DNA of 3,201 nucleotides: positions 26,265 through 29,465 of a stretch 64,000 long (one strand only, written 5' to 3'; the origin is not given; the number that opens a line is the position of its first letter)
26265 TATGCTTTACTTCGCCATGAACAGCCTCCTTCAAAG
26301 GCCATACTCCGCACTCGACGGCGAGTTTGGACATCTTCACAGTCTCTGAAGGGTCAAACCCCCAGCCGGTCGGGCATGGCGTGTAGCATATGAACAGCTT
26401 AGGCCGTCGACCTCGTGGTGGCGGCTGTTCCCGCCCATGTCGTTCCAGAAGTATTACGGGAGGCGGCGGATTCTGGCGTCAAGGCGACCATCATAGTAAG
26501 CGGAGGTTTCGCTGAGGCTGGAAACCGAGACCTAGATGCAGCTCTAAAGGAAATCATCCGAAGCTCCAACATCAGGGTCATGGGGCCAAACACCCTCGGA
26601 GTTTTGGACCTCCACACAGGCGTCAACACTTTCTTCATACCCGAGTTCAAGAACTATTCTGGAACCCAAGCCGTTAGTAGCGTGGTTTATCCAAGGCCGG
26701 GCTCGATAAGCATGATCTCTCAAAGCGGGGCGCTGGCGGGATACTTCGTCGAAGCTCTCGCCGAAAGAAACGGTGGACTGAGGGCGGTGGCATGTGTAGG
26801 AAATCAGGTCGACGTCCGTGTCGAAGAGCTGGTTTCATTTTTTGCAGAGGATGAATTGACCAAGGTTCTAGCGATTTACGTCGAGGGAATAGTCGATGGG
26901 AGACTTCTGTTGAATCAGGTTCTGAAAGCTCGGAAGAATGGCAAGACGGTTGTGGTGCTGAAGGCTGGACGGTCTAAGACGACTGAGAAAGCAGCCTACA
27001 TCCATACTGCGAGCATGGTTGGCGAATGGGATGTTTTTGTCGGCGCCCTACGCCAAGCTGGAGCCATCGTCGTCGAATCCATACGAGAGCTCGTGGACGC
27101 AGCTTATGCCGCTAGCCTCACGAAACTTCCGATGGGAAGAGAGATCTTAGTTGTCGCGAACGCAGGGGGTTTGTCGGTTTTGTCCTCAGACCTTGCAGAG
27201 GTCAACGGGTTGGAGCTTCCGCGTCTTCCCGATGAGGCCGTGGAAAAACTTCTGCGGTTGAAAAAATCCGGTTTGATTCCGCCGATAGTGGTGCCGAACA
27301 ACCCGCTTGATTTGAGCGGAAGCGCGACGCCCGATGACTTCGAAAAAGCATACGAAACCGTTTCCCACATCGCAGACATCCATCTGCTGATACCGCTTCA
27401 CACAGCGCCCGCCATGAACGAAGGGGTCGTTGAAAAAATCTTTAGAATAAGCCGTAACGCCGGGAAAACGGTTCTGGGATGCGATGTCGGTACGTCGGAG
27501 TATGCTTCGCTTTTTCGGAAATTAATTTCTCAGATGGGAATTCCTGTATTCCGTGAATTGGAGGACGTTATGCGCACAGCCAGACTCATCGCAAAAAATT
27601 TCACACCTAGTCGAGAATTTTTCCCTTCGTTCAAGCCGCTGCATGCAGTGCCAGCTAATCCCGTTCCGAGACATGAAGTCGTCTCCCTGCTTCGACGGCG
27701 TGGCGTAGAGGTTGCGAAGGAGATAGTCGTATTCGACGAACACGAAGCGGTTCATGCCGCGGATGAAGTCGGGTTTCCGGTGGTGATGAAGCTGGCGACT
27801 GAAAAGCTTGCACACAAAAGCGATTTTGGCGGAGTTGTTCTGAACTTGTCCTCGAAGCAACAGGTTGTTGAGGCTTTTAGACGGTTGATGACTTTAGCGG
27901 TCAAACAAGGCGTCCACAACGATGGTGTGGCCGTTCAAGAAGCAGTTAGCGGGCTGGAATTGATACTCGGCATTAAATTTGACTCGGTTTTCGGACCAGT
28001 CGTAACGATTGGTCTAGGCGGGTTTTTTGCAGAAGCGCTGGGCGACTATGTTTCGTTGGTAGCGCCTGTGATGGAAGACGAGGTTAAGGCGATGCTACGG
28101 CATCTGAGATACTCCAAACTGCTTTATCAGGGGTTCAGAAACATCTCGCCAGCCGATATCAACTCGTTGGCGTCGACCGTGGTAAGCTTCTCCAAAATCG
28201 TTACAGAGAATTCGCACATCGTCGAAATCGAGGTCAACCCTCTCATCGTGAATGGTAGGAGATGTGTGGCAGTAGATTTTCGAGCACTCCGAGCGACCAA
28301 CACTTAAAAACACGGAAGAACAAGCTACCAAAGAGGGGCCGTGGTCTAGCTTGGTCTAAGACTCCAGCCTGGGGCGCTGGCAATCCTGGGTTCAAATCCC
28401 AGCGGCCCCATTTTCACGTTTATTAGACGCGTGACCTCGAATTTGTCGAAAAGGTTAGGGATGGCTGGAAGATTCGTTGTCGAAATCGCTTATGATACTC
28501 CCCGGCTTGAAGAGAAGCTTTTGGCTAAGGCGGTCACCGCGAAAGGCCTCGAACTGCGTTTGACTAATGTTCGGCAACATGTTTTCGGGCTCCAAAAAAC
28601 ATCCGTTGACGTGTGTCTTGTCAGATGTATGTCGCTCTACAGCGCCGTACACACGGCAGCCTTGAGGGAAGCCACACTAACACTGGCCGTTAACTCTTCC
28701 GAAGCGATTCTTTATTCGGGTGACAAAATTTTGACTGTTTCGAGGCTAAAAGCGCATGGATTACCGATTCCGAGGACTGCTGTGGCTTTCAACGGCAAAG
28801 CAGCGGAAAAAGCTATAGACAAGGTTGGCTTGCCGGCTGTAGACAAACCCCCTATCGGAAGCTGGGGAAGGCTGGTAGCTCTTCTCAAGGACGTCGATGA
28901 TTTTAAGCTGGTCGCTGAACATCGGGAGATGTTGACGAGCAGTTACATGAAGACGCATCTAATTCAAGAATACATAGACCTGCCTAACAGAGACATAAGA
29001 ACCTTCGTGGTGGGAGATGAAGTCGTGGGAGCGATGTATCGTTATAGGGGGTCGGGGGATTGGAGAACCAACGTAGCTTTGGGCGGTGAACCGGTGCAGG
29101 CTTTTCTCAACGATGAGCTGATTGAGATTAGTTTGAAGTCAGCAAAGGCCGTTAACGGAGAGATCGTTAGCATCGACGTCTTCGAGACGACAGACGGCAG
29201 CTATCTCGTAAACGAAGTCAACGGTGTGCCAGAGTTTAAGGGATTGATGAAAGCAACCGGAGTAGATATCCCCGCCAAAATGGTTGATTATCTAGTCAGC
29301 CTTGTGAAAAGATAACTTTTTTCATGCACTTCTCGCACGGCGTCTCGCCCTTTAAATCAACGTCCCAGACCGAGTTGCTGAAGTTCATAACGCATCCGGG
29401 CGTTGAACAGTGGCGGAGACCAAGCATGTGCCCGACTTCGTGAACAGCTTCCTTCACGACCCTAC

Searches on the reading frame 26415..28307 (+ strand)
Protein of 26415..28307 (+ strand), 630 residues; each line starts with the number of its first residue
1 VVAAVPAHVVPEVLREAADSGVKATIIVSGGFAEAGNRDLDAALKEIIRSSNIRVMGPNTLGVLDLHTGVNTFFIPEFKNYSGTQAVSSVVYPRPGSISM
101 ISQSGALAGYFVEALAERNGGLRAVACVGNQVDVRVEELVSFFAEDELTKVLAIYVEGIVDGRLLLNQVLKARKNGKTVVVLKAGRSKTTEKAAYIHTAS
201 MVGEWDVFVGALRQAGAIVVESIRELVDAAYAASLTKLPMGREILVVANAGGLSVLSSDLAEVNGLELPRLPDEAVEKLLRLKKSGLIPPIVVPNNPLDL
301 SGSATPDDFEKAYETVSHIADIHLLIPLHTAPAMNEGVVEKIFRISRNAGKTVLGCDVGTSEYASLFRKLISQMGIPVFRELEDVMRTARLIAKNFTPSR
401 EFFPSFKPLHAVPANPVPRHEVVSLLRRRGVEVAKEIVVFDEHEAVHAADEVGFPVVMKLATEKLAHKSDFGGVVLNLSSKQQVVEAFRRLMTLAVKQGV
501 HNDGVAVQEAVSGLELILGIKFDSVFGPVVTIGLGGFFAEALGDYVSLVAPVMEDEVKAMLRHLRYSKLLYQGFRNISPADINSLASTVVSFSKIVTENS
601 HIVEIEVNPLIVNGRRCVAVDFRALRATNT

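Call 41: search_protein_families(library=pfam, proteins=[window:26415-28307:+], max_evalue=0.00001)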
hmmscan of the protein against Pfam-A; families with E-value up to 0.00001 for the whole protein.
window:26415-28307:+ (630 aa): 2 families
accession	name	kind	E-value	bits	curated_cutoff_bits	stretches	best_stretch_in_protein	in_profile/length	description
PF13549.11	ATP-grasp_5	-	5.2e-56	189.9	27.6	1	419-623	12-218/221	ATP-grasp domain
PF13607.11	Succ_CoA_lig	-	2.4e-40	137.9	27.4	1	95-232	1-137/138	Succinyl-CoA ligase like flavodoxin domain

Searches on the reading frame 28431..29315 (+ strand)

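Call 41: search_protein_families(library=pfam, proteins=[window:28431-29315:+], max_evalue=0.00001)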
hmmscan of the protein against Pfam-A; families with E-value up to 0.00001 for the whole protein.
window:28431-29315:+ (294 aa): 3 families
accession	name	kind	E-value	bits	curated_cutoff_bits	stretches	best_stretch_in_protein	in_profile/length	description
PF08443.16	RimK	-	8.1e-33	114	21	1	98-288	3-188/188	RimK-like ATP-grasp domain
PF02955.21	GSH-S_ATP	-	4.5e-08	33.2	23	1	113-241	12-139/175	Prokaryotic glutathione synthetase, ATP-grasp domain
PF22626.3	LysX_preATP_grasp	-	4.6e-07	30.3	27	1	19-92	3-81/84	LysX preATP-grasp domain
